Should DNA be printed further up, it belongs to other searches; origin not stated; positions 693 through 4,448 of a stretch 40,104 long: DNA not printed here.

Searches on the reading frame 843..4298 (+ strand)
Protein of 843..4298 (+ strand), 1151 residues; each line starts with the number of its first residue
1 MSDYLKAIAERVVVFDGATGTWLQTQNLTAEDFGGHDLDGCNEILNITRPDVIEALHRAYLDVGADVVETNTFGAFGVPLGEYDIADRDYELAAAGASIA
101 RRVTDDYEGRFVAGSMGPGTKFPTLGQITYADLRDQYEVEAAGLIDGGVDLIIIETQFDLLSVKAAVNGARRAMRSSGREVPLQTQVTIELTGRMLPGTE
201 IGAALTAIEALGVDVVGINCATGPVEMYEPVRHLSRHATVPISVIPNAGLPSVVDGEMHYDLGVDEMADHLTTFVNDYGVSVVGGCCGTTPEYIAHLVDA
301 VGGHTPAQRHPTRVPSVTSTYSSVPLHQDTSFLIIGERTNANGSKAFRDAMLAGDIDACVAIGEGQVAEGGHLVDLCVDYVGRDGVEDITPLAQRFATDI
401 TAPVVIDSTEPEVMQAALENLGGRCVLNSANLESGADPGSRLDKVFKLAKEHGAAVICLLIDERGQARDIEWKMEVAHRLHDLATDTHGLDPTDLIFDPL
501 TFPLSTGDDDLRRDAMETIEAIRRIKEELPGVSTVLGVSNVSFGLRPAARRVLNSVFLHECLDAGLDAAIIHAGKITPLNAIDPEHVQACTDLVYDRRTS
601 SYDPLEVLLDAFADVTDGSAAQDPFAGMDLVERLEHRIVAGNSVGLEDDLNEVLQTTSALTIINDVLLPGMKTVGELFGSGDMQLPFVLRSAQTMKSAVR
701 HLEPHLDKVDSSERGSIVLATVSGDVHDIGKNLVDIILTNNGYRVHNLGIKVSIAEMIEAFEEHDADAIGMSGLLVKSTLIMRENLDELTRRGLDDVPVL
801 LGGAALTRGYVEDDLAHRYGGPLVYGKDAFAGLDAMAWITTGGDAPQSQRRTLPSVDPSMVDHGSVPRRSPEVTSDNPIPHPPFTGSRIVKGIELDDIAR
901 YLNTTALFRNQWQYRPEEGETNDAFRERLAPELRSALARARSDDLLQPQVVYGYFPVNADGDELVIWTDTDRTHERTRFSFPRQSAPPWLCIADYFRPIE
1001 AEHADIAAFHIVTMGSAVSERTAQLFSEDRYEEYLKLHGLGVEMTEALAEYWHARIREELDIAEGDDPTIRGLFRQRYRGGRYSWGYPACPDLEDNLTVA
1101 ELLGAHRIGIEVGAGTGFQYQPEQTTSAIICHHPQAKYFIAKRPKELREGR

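Call 24: search_protein_families(library=pfam, proteins=[window:843-4298:+])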
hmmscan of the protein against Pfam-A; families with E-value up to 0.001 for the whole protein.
window:843-4298:+ (1151 aa): 6 families
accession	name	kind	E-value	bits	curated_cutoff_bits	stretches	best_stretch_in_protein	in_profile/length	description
PF02574.22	S-methyl_trans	-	6.3e-75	253.1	22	1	13-301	1-283/283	Homocysteine S-methyltransferase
PF00809.28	Pterin_bind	-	3.4e-41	141.9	25.5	1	336-572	1-244/244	Pterin binding enzyme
PF02965.22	Met_synt_B12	-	8.6e-34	117.7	25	1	895-1140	2-256/273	Vitamin B12 dependent methionine synthase, activation domain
PF02607.22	B12-binding_2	-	1.4e-22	80.1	23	1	631-703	2-74/74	B12 binding domain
PF02310.24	B12-binding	-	3.8e-19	69.1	32.1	1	716-807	2-92/121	B12 binding domain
PF03599.22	CdhD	-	2.3e-06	27.1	24.8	1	394-524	90-197/387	CO dehydrogenase/acetyl-CoA synthase delta subunit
